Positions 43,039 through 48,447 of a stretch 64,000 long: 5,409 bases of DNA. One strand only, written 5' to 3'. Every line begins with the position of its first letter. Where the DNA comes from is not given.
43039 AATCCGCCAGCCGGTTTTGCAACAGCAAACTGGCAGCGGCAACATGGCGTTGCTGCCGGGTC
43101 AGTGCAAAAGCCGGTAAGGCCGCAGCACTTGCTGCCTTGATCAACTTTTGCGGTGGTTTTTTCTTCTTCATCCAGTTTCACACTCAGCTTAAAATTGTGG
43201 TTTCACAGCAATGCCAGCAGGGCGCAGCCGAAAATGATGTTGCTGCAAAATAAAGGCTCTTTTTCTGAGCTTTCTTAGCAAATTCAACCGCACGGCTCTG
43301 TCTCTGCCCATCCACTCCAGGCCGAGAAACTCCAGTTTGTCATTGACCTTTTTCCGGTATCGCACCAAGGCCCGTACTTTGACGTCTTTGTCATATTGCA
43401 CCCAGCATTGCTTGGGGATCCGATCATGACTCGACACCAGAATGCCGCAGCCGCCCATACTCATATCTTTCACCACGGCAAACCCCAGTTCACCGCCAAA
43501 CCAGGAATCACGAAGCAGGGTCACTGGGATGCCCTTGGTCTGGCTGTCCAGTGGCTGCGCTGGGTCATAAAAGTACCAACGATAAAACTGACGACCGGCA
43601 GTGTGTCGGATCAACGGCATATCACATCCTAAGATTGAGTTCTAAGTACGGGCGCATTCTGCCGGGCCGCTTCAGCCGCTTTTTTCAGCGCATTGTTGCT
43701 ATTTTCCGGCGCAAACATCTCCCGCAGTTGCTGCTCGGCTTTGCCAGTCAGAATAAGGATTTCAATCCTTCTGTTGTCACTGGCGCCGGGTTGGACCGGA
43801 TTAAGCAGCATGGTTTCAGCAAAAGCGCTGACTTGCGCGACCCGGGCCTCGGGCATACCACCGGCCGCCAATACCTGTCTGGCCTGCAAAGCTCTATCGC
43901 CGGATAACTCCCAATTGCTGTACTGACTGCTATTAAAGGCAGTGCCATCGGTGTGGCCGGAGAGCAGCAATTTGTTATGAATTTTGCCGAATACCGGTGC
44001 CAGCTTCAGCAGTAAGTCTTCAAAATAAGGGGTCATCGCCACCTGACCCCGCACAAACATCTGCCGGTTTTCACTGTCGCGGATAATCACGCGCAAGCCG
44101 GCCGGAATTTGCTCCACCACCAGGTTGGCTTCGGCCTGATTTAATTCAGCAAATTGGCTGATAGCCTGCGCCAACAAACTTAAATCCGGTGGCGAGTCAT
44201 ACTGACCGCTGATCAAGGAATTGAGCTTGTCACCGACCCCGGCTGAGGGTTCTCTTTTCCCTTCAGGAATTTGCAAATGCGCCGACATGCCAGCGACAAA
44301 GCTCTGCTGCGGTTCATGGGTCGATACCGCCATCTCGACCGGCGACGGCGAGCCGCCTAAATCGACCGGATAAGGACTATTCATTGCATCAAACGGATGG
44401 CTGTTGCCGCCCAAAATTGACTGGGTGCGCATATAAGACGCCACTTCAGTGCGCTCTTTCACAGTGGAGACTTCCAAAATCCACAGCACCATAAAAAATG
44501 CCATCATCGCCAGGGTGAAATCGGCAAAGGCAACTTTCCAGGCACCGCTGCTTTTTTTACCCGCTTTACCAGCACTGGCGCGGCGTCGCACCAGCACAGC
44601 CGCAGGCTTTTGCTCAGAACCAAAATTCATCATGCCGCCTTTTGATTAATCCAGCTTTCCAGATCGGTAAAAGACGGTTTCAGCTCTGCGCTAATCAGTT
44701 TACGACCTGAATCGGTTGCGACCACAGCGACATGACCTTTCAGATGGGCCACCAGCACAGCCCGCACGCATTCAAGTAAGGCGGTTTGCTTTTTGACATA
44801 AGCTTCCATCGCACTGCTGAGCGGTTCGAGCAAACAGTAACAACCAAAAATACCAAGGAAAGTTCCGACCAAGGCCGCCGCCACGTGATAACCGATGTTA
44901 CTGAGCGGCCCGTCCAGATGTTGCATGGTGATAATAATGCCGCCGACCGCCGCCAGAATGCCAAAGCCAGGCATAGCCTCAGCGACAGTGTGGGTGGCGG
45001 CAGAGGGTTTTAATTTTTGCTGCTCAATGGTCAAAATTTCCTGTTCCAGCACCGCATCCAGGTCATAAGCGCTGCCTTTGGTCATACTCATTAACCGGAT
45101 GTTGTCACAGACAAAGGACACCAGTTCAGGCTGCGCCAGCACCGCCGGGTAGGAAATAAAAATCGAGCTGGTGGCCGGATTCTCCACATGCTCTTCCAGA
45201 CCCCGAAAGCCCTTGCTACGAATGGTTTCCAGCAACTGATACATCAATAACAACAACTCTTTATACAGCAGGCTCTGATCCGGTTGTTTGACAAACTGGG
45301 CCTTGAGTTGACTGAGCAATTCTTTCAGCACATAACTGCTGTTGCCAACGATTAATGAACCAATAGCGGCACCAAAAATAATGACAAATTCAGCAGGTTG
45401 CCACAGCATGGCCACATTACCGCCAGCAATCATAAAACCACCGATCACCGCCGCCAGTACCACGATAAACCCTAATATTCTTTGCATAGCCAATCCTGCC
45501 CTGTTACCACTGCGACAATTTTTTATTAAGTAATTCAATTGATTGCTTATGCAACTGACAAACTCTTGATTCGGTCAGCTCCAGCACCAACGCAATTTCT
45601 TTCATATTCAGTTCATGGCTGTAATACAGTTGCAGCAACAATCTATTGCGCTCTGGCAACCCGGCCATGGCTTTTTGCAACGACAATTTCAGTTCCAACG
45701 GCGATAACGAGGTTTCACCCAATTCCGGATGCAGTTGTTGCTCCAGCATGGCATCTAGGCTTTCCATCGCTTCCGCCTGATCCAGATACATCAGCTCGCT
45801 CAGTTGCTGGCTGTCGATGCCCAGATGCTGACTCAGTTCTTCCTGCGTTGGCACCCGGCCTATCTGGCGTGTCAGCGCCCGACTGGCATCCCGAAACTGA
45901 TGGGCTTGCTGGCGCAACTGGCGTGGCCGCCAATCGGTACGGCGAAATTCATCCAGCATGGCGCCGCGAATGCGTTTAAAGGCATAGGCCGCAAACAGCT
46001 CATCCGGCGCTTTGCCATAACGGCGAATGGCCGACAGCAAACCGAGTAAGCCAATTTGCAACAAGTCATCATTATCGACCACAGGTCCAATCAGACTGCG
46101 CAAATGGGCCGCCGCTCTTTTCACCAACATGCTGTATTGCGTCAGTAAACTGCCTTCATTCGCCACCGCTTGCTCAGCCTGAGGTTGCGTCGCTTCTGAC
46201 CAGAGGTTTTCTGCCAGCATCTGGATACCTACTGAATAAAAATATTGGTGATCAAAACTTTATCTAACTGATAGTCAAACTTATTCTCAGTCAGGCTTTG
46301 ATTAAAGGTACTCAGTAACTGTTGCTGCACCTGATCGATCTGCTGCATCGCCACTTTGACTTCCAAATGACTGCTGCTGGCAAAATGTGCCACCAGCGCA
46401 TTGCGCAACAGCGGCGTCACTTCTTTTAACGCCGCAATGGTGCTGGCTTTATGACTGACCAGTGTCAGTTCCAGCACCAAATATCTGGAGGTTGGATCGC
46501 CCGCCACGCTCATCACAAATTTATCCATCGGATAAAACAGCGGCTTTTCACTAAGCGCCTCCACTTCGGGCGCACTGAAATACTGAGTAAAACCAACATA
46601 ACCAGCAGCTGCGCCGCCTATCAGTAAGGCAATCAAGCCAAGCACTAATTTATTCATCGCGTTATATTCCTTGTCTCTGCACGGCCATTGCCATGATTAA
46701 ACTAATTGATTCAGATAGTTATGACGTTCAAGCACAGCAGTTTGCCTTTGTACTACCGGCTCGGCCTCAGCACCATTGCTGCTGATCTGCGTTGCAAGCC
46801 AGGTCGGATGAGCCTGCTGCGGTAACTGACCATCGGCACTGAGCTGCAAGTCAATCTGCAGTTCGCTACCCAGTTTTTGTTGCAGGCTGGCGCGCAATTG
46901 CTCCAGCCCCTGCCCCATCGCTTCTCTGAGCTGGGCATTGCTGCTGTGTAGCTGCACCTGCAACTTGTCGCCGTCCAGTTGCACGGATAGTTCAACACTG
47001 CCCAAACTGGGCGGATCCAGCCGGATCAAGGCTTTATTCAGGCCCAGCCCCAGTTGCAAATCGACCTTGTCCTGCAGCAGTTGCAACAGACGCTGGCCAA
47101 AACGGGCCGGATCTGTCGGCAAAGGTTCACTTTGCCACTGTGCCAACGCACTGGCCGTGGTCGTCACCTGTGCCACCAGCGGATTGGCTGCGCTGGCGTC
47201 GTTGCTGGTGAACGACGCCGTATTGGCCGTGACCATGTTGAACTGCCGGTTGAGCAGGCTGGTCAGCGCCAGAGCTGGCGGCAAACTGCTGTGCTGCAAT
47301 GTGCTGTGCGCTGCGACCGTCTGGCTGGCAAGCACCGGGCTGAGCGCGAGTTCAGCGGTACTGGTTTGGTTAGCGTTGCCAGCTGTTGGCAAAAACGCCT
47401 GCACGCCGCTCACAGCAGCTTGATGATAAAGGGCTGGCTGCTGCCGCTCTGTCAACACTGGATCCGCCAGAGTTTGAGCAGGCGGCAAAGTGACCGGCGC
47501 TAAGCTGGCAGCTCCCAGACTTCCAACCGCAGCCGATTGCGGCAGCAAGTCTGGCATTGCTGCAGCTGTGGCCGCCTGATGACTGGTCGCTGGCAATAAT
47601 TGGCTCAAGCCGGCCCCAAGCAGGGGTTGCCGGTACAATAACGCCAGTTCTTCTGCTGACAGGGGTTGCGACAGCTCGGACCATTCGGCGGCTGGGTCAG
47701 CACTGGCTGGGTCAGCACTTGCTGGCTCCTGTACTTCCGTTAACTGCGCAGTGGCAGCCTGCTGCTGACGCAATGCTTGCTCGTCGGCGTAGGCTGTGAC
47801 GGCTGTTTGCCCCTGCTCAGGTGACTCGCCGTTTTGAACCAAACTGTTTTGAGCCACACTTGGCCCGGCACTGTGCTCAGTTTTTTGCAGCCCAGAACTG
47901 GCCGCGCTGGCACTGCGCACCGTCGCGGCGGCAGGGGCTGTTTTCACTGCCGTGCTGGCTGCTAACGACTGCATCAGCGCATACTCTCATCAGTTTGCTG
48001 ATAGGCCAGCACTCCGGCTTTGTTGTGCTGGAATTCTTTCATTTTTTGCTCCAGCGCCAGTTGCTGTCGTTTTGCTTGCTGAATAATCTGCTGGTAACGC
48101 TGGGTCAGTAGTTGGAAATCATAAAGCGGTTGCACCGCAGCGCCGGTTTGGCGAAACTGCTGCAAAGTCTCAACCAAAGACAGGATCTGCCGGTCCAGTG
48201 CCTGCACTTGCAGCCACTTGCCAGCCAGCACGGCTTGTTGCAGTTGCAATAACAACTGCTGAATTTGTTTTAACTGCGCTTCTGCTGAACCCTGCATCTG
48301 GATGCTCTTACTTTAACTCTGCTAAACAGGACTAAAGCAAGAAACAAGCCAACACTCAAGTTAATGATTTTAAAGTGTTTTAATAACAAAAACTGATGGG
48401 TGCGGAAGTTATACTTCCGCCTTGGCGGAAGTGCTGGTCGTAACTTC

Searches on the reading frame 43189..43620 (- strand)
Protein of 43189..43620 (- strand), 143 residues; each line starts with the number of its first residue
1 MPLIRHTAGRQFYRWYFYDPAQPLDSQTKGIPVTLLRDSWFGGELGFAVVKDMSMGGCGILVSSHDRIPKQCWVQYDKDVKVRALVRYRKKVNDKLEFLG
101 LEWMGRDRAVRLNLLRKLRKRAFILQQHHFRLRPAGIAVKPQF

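Call 25: search_protein_families(library=pfam, proteins=[window:43189-43620:-], max_evalue=0.01)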
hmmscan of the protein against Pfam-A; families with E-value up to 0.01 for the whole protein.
window:43189-43620:- (143 aa): 1 family
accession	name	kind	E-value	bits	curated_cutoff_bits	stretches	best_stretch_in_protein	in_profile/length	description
PF07238.19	PilZ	-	0.0013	19.5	22.5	1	44-115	21-97/102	PilZ domain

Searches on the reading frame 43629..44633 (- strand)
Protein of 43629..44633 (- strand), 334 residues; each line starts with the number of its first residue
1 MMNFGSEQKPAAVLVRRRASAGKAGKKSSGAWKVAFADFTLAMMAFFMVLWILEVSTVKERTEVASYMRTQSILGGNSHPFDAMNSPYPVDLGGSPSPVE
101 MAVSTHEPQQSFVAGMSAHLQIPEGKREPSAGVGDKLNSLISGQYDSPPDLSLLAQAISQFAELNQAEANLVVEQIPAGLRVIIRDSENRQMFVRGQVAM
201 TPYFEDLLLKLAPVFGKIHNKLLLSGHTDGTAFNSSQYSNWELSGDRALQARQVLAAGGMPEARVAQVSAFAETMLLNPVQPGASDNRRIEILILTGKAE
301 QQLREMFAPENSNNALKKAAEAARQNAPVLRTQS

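Call 25: search_protein_families(library=pfam, proteins=[window:43629-44633:-], max_evalue=0.01)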
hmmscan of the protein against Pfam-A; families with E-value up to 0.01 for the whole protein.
window:43629-44633:- (334 aa): 2 families
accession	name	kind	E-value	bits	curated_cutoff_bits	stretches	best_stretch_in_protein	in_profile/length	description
PF13677.11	MotB_plug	-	1.1e-13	50.9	24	1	20-70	6-56/58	Membrane MotB of proton-channel complex MotA/MotB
PF00691.25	OmpA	-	7e-08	33.2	27.2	1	193-286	2-94/98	OmpA family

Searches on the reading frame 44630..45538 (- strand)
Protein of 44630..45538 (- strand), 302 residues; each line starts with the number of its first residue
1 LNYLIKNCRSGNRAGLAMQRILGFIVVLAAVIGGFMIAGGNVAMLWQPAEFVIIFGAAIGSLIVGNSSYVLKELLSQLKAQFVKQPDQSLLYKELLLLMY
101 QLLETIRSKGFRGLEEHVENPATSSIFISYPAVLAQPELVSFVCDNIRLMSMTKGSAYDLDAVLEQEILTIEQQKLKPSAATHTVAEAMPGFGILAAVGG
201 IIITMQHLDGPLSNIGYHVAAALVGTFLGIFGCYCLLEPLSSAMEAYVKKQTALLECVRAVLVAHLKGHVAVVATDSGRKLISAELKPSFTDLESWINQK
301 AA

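Call 25: search_protein_families(library=pfam, proteins=[window:44630-45538:-], max_evalue=0.01)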
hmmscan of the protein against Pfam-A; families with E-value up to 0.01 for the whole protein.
window:44630-45538:- (302 aa): 2 families
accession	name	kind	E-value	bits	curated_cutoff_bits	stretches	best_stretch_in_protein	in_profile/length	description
PF20560.3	MotA_N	-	2.1e-28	98.8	27.3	1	21-110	1-91/91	Motility protein A N-terminal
PF01618.21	MotA_ExbB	-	2.7e-10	40.5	22.9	1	153-255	20-125/127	MotA/TolQ/ExbB proton channel family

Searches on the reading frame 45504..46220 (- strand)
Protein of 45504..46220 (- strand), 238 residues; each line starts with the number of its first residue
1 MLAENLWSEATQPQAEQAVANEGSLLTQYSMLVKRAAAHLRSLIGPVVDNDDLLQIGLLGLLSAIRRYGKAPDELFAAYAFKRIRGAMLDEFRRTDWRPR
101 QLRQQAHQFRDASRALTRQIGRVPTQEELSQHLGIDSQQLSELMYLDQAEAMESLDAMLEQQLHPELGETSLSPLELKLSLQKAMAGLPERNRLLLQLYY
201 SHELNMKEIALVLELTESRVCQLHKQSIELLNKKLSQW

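Call 25: search_protein_families(library=pfam, proteins=[window:45504-46220:-], max_evalue=0.01)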
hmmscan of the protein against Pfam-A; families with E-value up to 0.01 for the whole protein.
window:45504-46220:- (238 aa): 5 families
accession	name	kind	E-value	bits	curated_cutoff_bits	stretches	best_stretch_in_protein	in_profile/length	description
PF04542.20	Sigma70_r2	-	8.4e-12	45.2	24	1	28-98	4-71/71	Sigma-70 region 2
PF04545.22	Sigma70_r4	-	4.5e-11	42.5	24.1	1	184-229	1-46/50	Sigma-70, region 4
PF04539.22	Sigma70_r3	-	1e-06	29.2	25.3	1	110-170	7-65/78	Sigma-70 region 3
PF08281.18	Sigma70_r4_2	-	1e-05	25.5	25.7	1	179-220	2-43/54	Sigma-70, region 4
PF12802.13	MarR_2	-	0.0025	18.4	27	0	115-142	13-39/61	MarR family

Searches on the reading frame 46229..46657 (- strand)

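Call 6: search_protein_families(library=ncbifam, proteins=[window:46229-46657:-], max_evalue=0.01)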
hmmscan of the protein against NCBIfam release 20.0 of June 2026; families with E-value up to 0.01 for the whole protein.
window:46229-46657:- (142 aa): 3 families
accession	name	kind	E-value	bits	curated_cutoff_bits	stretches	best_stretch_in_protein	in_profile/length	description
NF005435.1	PRK07021.1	equivalog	3.3e-12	46.5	131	1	6-142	13-157/157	flagellar basal body-associated protein FliL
NF004285.1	PRK05696.1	equivalog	1.8e-07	31.1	179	1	36-142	65-171/171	flagellar basal body-associated protein FliL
NF006283.1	PRK08455.1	equivalog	9.8e-06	25.3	187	1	40-124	85-168/182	flagellar basal body-associated protein FliL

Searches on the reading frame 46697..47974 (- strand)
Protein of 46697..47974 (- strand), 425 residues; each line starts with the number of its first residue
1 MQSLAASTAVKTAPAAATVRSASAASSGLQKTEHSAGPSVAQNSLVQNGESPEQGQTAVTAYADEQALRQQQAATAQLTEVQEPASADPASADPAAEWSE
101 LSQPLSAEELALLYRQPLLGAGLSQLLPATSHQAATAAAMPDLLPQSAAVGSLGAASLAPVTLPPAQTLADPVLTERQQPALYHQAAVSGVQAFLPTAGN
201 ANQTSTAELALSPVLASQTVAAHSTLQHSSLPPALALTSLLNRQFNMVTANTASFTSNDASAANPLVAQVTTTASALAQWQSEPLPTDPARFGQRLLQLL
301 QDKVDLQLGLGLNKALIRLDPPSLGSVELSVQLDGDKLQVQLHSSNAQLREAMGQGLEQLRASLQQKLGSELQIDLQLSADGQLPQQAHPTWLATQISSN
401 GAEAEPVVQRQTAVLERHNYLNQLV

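Call 6: search_protein_families(library=ncbifam, proteins=[window:46697-47974:-], max_evalue=0.01)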
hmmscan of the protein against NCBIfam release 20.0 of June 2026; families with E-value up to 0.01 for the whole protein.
window:46697-47974:- (425 aa): 2 families
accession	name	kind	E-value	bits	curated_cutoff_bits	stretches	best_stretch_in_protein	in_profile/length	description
TIGR02514.1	type_III_yscP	equivalog_domain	2.5e-05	24.5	76.5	1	286-383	15-110/129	type III secretion system needle length determinant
NF007514.1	PRK10118.1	equivalog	0.00014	21.5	396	1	162-366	146-344/410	flagellar hook length control protein FliK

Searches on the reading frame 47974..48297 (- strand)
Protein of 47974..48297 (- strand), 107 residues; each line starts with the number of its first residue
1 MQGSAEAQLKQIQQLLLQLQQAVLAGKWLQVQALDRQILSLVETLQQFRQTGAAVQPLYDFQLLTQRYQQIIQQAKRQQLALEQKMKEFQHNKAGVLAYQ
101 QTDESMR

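Call 6: search_protein_families(library=ncbifam, proteins=[window:47974-48297:-], max_evalue=0.01)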
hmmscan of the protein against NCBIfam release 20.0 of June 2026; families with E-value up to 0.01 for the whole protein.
window:47974-48297:- (107 aa): 0 families

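Call 25: search_protein_families(library=pfam, proteins=[window:47974-48297:-], max_evalue=0.01)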
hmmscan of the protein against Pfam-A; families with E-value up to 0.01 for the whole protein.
window:47974-48297:- (107 aa): 1 family
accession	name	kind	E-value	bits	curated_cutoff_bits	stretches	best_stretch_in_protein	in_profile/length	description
PF20797.2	HepT-like_2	-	0.0033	17.9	27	1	33-91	52-108/110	HepT-like protein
